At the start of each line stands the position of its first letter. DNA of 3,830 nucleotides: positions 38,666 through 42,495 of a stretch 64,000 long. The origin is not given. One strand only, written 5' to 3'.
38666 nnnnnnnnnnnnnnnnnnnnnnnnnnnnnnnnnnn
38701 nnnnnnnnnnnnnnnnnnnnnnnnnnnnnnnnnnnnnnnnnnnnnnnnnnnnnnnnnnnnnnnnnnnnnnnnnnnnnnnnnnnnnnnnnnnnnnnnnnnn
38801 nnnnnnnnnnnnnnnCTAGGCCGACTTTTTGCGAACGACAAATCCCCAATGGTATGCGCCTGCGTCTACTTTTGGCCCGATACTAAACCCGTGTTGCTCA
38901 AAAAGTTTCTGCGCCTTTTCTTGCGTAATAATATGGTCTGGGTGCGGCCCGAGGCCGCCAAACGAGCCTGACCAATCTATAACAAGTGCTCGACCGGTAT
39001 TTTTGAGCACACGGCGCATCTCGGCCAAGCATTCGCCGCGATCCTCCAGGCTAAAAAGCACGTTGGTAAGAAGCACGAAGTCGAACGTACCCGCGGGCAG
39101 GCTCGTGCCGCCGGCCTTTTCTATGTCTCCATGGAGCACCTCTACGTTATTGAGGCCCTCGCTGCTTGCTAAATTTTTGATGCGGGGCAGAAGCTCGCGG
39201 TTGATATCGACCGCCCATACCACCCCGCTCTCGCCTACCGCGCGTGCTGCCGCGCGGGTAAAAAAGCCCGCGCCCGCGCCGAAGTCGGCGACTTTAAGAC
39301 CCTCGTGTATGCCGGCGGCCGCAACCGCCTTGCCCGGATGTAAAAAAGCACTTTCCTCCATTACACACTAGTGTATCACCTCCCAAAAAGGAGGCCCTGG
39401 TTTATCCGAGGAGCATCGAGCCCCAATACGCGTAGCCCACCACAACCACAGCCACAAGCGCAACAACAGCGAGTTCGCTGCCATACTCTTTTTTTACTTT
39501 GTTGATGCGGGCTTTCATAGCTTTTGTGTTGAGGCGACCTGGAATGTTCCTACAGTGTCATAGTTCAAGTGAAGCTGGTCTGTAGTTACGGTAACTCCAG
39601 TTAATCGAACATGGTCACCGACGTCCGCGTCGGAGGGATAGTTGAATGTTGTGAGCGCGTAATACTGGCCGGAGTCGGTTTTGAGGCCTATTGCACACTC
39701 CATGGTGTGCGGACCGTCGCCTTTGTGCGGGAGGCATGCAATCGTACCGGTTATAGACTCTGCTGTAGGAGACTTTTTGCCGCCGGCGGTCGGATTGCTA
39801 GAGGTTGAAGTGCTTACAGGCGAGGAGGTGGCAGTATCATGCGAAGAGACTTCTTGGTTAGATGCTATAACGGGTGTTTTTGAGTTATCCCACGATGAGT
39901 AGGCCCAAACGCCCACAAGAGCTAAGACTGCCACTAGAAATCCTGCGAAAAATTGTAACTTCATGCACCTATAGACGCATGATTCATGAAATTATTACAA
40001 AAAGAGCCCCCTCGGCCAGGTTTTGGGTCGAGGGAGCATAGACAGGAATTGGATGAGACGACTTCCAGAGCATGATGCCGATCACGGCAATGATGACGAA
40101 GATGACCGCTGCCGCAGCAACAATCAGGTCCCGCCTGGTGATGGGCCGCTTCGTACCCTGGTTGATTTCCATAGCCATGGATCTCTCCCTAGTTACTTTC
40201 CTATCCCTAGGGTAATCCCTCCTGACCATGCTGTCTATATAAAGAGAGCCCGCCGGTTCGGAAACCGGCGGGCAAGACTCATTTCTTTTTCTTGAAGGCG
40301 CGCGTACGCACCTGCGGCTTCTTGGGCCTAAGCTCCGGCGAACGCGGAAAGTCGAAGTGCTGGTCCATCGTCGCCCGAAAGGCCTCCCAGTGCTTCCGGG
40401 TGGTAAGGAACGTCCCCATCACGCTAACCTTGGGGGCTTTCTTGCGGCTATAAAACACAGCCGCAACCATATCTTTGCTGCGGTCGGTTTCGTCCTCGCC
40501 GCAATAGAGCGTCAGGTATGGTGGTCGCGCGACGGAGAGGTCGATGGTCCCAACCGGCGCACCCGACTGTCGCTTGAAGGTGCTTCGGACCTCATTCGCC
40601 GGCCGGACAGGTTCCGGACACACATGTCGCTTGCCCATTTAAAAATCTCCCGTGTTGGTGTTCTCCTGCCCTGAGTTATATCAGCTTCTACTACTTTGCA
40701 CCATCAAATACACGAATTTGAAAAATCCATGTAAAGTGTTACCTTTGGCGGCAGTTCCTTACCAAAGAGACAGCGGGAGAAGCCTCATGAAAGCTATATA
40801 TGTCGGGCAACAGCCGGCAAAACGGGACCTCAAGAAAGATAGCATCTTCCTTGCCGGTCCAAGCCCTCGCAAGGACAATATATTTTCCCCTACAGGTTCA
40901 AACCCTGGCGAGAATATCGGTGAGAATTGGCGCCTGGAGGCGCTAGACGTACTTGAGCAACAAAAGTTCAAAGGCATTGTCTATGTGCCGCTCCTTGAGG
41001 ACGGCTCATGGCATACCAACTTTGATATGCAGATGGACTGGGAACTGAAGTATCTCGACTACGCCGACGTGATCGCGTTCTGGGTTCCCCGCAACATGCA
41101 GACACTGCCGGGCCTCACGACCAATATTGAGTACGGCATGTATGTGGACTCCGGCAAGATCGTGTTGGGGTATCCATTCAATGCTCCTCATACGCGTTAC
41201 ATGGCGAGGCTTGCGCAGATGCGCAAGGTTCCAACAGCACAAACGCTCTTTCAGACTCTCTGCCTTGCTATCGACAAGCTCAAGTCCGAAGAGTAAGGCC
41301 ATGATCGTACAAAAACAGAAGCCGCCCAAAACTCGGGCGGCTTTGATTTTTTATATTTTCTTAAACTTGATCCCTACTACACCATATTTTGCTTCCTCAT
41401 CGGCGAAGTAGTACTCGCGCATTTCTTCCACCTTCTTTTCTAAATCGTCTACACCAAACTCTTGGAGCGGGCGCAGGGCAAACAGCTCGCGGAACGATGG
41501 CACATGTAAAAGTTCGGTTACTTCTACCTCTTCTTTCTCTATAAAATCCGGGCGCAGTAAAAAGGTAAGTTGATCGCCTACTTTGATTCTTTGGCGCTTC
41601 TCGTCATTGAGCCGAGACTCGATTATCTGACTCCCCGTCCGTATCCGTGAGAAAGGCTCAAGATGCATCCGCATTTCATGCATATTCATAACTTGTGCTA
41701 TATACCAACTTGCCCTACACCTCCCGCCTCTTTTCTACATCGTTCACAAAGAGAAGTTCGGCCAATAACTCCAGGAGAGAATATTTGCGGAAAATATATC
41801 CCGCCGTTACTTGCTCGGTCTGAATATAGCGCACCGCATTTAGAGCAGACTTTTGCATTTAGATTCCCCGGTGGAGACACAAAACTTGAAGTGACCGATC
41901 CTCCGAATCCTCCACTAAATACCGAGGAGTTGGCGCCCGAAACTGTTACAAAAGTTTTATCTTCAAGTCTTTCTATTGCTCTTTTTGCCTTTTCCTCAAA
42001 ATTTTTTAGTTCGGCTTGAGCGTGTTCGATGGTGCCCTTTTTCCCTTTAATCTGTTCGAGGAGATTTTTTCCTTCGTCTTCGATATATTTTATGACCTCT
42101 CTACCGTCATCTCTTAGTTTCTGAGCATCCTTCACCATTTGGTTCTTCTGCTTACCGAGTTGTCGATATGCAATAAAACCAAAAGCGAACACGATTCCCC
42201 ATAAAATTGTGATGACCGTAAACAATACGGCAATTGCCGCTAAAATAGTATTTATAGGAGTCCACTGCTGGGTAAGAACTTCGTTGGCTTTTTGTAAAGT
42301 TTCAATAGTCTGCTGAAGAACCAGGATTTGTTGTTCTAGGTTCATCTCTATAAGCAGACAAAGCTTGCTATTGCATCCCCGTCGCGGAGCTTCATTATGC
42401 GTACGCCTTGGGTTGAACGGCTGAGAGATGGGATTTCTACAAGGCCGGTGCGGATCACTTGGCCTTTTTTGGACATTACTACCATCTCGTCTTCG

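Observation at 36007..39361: Operon of four tandem VirB2/TrbC-like two-helix pilin-like paralogs with an orphan solute-binding protein and a SAM methyltransferase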

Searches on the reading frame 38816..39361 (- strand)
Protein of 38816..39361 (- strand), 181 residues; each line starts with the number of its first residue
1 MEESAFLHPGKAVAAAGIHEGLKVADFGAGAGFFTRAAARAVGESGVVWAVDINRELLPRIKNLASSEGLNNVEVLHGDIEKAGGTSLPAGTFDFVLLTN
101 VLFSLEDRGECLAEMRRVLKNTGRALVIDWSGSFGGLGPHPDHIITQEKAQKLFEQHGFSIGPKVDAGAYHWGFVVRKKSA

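Call 3: search_protein_families(library=pfam, proteins=[window:38816-39361:-], max_evalue=1)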
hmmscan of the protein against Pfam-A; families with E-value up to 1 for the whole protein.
window:38816-39361:- (181 aa): 20 families
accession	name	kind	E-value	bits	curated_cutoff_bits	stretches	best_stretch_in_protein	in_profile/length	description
PF13847.12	Methyltransf_31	-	2.2e-19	70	27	1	18-131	1-113/145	Methyltransferase domain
PF08241.18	Methyltransf_11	-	1.3e-17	64.6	21.2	1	26-126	2-94/95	Methyltransferase domain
PF13649.12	Methyltransf_25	-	1.1e-16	61.8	27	1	24-123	1-97/97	Methyltransferase domain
PF01209.24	Ubie_methyltran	-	5.3e-13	49.3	20.1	1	16-131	43-155/233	ubiE/COQ5 methyltransferase family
PF08242.18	Methyltransf_12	-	2.2e-11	44.7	30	1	26-124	2-97/98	Methyltransferase domain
PF13489.12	Methyltransf_23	-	3.7e-08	33.7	27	1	18-142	20-124/164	Methyltransferase domain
PF01135.25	PCMT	-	1.7e-05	25.2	20.3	1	17-80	70-133/210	Protein-L-isoaspartate(D-aspartate) O-methyltransferase (PCMT)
PF01728.25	FtsJ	-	0.00015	22.2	24.1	1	16-87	16-82/181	FtsJ-like methyltransferase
PF05175.20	MTS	-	0.00062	19.9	23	1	22-84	33-94/170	Methyltransferase small domain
PF13679.12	Methyltransf_32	-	0.0023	18.4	27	1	20-83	25-92/143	Methyltransferase domain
PF00398.26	RrnaAD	-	0.0034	16.9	24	1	11-83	21-88/263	Ribosomal RNA adenine dimethylase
PF03848.20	TehB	-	0.0066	16.3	20.4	1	12-128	22-133/193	Tellurite resistance protein TehB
PF13578.12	Methyltransf_24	-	0.024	16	26.3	1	27-121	3-96/105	Methyltransferase domain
PF01189.24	Methyltr_RsmB-F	-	0.029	14.4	27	1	23-98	11-85/199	16S rRNA methyltransferase RsmB/F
PF20922.3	Anamorsin_N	-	0.045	13.9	27.1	1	60-127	23-87/163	Anamorsin, N-terminal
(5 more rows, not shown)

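Call 4: search_protein_families(library=ncbifam, proteins=[window:38816-39361:-], max_evalue=1)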
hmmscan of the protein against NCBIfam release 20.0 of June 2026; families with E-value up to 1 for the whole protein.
window:38816-39361:- (181 aa): 56 families (the best 25 are shown)
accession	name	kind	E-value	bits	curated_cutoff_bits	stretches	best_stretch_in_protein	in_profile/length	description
NF008823.0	PRK11873.1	subfamily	2e-18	66.8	263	1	9-129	66-183/272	arsenite methyltransferase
NF001240.0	PRK00216.1-1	equivalog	2.5e-17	62.7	378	1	12-132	55-173/251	bifunctional demethylmenaquinone methyltransferase/2-methoxy-6-polyprenyl-1,4-benzoquinol methylase UbiE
NF041537.1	ArsM_AhpD_UU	exception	9.7e-15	54.2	510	1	10-129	66-182/345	arsenite methyltransferase/AhpD domain selenoprotein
NF041536.1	ArsM_DUF2284_UU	exception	3.9e-14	51.8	575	1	14-129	70-182/459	arsenite methyltransferase/DUF2284 domain selenoprotein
NF047649.1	MTase_UXPK_star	exception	8.6e-14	51.2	460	1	10-129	67-183/283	methyltransferase/UXPK-star double selenoprotein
NF001243.0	PRK00216.1-4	equivalog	1.1e-11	44.6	235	1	16-131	43-155/237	demethylmenaquinone methyltransferase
NF052510.1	methyltran_MpqE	exception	2.7e-11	43.3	335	1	11-131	37-155/234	methyl-plastoquinone biosynthesis methyltransferase MpqE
NF043040.1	corrin_prot_MT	hypoth_equivalog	3.9e-11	42.8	180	1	12-129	33-149/216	corrinoid protein-associated methyltransferase CpaM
TIGR02752.1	MenG_heptapren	equivalog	9.9e-11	41.6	419.85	1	17-131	42-153/231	demethylmenaquinone methyltransferase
NF001244.0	PRK00216.1-5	equivalog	4.3e-10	39.3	216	1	11-130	39-156/236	bifunctional demethylmenaquinone methyltransferase/2-methoxy-6-polyprenyl-1,4-benzoquinol methylase UbiE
NF045667.1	MTase_DVU1556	equivalog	8.8e-10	38.4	155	1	11-160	13-161/213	DVU_1556 family methyltransferase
TIGR01934.1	MenG_MenH_UbiE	subfamily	6.9e-09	35.3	158.35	1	12-131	31-145/223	ubiquinone/menaquinone biosynthesis methyltransferase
TIGR04364.1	methyltran_FxLD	equivalog_domain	1.5e-08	34.1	320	1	16-99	78-157/394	methyltransferase, FxLD system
TIGR02072.1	BioC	equivalog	2.8e-08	33.9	184.95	1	22-126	36-131/244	malonyl-ACP O-methyltransferase BioC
NF001242.0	PRK00216.1-3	equivalog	9.4e-08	31.8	351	1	20-131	70-179/258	bifunctional demethylmenaquinone methyltransferase/2-methoxy-6-polyprenyl-1,4-benzoquinol methylase UbiE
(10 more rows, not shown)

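Call 95: search_protein_families(library=phrogs, proteins=[window:38816-39361:-], max_evalue=0.1)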
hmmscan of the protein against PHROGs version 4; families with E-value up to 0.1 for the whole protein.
window:38816-39361:- (181 aa): 4 families
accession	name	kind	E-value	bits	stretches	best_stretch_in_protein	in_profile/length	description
phrog_4752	-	other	4.6e-10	40.2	1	20-128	51-159/241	tRNA methyltransferase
phrog_23522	-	unknown function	0.00021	21.9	1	18-128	49-153/273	-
phrog_15516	-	other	0.00048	20.6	1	23-98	59-134/214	methyltransferase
phrog_9906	-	unknown function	0.0035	17.8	1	12-127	97-206/272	-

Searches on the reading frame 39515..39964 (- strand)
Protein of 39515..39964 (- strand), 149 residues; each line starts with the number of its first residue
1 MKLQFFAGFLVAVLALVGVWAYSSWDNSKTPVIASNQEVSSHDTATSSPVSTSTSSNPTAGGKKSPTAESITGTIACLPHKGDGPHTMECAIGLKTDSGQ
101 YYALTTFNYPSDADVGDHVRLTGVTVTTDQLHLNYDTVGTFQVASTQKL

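Call 3: search_protein_families(library=pfam, proteins=[window:39515-39964:-], max_evalue=1)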
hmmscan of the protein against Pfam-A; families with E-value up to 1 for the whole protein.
window:39515-39964:- (149 aa): 2 families
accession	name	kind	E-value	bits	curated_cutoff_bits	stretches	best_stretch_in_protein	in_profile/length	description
PF19135.5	DUF5818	-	0.0079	16.2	27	1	94-132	13-50/57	Protein of unknown function (DUF5818)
PF24432.1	DUF7555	-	0.052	14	28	1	5-50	45-86/133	Family of unknown function (DUF7555)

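Call 4: search_protein_families(library=ncbifam, proteins=[window:39515-39964:-], max_evalue=1)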
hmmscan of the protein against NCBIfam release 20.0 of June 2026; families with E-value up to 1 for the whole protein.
window:39515-39964:- (149 aa): 1 family
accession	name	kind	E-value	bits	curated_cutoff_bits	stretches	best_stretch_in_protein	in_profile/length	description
TIGR03593.1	yidC_nterm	equivalog_domain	0.045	13.3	58.25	1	9-139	5-91/363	membrane protein insertase YidC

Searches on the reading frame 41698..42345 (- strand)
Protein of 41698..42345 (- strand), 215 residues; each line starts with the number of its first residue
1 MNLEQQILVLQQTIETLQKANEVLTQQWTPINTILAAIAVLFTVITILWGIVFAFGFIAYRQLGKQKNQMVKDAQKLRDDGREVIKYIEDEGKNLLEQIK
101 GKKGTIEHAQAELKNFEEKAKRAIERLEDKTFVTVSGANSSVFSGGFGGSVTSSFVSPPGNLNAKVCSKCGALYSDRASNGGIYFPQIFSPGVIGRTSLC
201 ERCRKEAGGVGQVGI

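Call 23: search_protein_families(library=pfam, proteins=[window:41698-42345:-], max_evalue=0.01)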
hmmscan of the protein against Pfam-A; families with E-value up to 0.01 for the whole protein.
window:41698-42345:- (215 aa): 3 families
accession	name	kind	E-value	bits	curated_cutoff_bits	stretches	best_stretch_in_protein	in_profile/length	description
PF01594.21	AI-2E_transport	-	0.001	18.8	34.3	1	37-144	50-142/327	AI-2E family transporter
PF24741.1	AlkZ-rel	-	0.0044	16.9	26.5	1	57-145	81-162/221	AlkZ related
PF03194.20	LUC7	-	0.0052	17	33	1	66-174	105-197/246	LUC7 N_terminus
